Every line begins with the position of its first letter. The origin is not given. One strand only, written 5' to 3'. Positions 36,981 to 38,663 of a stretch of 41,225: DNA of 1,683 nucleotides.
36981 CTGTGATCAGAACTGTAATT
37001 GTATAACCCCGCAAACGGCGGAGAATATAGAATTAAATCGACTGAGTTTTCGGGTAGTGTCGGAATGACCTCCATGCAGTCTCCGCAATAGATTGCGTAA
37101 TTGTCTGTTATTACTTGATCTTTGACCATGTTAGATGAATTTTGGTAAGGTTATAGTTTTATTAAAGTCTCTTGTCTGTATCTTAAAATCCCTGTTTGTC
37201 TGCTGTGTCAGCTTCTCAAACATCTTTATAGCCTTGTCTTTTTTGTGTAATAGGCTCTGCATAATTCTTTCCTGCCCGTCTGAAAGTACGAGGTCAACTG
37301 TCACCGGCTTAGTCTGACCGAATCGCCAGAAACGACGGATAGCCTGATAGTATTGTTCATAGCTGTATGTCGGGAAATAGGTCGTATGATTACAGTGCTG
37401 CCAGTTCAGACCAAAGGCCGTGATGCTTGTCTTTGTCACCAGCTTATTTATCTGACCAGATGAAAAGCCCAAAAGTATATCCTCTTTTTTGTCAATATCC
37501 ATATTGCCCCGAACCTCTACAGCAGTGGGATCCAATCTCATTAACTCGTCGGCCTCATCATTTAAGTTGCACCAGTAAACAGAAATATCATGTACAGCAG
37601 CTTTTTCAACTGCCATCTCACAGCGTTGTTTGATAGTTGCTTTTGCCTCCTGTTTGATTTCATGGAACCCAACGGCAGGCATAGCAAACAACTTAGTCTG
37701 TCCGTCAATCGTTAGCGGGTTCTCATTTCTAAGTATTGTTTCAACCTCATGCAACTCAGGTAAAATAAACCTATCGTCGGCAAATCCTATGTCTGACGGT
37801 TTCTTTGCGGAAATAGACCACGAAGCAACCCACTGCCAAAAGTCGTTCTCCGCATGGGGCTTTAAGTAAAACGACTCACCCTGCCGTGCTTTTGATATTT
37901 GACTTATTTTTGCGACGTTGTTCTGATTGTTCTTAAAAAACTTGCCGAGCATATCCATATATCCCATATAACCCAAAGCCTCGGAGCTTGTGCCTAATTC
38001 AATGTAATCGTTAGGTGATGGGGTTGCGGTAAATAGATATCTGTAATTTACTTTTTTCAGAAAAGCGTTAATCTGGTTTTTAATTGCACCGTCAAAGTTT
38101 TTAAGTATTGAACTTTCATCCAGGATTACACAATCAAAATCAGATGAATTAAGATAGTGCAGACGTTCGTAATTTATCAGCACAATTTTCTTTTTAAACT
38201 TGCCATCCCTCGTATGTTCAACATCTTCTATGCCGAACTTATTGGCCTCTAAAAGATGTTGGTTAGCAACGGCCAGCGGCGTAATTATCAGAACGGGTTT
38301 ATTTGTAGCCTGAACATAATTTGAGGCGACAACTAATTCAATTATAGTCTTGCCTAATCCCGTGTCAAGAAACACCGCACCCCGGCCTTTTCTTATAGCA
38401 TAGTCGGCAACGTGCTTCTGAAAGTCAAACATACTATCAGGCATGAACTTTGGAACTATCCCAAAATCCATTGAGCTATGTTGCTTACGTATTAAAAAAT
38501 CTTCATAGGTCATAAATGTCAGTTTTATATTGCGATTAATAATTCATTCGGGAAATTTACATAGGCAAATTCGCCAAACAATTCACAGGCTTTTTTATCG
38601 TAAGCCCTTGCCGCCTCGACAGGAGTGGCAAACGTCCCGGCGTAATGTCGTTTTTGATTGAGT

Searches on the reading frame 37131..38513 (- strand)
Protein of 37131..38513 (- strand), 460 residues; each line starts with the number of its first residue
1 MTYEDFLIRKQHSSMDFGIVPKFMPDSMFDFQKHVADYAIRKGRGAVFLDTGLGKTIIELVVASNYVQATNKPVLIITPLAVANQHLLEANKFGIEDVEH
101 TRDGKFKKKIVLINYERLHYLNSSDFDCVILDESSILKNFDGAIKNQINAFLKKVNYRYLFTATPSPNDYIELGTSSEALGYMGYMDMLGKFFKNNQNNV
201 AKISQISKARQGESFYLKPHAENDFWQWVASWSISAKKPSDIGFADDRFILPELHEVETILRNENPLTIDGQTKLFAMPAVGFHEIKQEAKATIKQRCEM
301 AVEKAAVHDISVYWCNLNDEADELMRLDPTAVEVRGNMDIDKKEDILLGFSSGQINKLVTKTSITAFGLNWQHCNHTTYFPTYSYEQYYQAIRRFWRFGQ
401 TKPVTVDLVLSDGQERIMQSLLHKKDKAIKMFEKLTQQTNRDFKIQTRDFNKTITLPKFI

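Call 10: search_protein_families(library=pfam, proteins=[window:37131-38513:-], max_evalue=0.01)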
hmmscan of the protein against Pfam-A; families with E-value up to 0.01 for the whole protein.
window:37131-38513:- (460 aa): 4 families
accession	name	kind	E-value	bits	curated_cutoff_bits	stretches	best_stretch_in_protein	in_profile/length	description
PF00271.37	Helicase_C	-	2.3e-07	31.5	23.5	1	312-399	19-110/110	Helicase conserved C-terminal domain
PF00270.35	DEAD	-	5.4e-07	29.9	26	1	32-168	4-162/167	DEAD/DEAH box helicase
PF04851.21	ResIII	-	1.6e-06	28.6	22.5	1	41-166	22-163/164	Type III restriction enzyme, res subunit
PF00176.29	SNF2-rel_dom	-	7.3e-06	25.7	24.9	1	50-173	25-171/290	SNF2-related domain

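Call 40: find_homologous_proteins(query=window:37131-38513:-, max_evalue=1e-60)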
Query window:37131-38513:- (460 aa): 7999 proteins with E <= 1e-60 among 8000 candidates; the best 120 are listed.
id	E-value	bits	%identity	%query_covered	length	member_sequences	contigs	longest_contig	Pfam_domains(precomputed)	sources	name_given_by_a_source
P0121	0.0e+0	1056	100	100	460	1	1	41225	PF00270.36,PF00176.30,PF00271.38,PF04851.22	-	-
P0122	0.0e+0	1013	95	100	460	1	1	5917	PF00270.36,PF00176.30,PF00271.38,PF04851.22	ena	-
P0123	1.5e-292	988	92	100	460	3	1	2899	PF00270.36,PF00176.30,PF00271.38,PF04851.22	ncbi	-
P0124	9.7e-290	979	92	100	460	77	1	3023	PF00270.36,PF00176.30,PF00271.38,PF04851.22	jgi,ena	-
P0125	1.6e-288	975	90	100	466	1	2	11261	PF00270.36,PF00176.30,PF00271.38,PF04851.22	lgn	-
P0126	1.5e-287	971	90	100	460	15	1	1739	PF00270.36,PF00176.30,PF00271.38,PF04851.22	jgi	jgi:SNF2 family DNA or RNA helicase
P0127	3.1e-283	957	90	100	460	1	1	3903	PF00270.36,PF00176.30,PF00271.38,PF04851.22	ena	-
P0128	3.0e-279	944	88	100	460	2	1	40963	PF00270.36,PF00176.30,PF00271.38,PF04851.22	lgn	-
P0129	1.6e-271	919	86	100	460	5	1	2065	PF00270.36,PF00176.30,PF00271.38,PF04851.22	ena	-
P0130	5.9e-267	904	85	100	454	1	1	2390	PF00270.36,PF00176.30,PF00271.38,PF04851.22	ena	-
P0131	6.7e-266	900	83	100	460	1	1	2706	PF00270.36,PF00176.30,PF00271.38,PF04851.22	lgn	-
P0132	1.2e-257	873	80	100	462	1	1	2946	PF00176.30,PF00271.38,PF04851.22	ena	-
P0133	2.3e-257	872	80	100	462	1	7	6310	PF00270.36,PF00176.30,PF00271.38,PF04851.22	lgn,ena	-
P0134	4.2e-257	871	80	100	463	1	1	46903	PF00270.36,PF00176.30,PF00271.38,PF04851.22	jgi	jgi:hypothetical protein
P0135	5.2e-257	871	80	82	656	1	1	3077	PF00270.36,PF00176.30,PF04851.22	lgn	-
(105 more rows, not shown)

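Call 41: find_encoding_contigs(protein=P0122, flank=3500, max_places=4)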
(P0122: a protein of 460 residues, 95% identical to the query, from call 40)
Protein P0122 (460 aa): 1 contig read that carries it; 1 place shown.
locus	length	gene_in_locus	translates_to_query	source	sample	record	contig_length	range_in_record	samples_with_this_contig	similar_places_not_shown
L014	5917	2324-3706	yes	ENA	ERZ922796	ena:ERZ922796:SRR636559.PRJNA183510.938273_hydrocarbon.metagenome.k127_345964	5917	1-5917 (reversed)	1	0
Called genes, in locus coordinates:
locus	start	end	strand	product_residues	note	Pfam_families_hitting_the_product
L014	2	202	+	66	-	?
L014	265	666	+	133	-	-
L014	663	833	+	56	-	-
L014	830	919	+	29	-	-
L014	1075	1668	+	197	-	-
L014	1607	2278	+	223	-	-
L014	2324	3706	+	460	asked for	PF00270:DEAD, PF04851:ResIII (weak), PF00176:SNF2-rel_dom (faint), PF00271:Helicase_C (weak)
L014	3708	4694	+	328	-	PF01555:N6_N4_Mtase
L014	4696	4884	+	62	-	-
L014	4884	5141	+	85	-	PF01844:HNH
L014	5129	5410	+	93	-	-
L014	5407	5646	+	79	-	-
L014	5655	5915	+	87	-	?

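Call 42: find_encoding_contigs(protein=P0128, flank=3500, max_places=4)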
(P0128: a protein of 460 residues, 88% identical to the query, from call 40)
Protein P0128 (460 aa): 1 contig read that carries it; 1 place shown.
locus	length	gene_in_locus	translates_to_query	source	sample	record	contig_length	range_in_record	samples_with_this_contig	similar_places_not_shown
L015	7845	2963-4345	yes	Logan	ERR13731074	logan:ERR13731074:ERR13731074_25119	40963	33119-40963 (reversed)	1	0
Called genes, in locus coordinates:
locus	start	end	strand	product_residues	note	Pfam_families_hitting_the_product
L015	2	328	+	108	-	?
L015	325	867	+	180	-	-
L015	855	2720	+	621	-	PF08800:BT4734-like_N, PF03796:DnaB_C (weak)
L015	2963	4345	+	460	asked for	PF00270:DEAD, PF04851:ResIII, PF00176:SNF2-rel_dom (faint), PF00271:Helicase_C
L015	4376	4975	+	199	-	PF01844:HNH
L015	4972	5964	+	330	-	PF01555:N6_N4_Mtase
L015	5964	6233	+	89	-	-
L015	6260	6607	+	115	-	-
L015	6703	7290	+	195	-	PF13392:HNH_3 (weak), PF00847:AP2 (faint)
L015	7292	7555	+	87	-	-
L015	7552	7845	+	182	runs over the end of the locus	-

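Call 43: find_encoding_contigs(protein=P0125, flank=3500, max_places=4)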
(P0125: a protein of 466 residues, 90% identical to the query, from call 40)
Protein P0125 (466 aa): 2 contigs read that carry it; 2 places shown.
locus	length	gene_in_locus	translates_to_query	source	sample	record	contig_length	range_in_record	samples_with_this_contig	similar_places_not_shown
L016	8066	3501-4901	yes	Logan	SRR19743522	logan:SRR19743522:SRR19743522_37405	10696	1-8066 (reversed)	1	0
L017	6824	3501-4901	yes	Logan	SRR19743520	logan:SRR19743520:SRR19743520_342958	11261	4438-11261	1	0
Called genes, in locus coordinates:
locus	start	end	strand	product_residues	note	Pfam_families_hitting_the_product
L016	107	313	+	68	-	-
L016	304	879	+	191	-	-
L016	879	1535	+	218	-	-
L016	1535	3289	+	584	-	PF13662:Toprim_4 (weak), PF13155:Toprim_2, PF03796:DnaB_C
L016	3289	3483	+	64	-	-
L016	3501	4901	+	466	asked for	PF00176:SNF2-rel_dom (faint), PF04851:ResIII (weak), PF00270:DEAD (weak), PF00271:Helicase_C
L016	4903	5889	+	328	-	PF01555:N6_N4_Mtase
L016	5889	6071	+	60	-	-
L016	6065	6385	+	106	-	PF05766:NinG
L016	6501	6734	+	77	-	-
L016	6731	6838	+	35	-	-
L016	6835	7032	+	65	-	-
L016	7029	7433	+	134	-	-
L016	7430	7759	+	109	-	-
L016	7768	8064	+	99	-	?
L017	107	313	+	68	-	-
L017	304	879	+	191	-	-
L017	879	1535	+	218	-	-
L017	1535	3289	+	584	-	PF13662:Toprim_4 (weak), PF13155:Toprim_2, PF03796:DnaB_C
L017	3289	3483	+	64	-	-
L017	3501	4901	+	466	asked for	PF00176:SNF2-rel_dom (faint), PF04851:ResIII (weak), PF00270:DEAD (weak), PF00271:Helicase_C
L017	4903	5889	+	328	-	PF01555:N6_N4_Mtase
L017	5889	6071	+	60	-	-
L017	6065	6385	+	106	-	PF05766:NinG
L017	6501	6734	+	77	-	-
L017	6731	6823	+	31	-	?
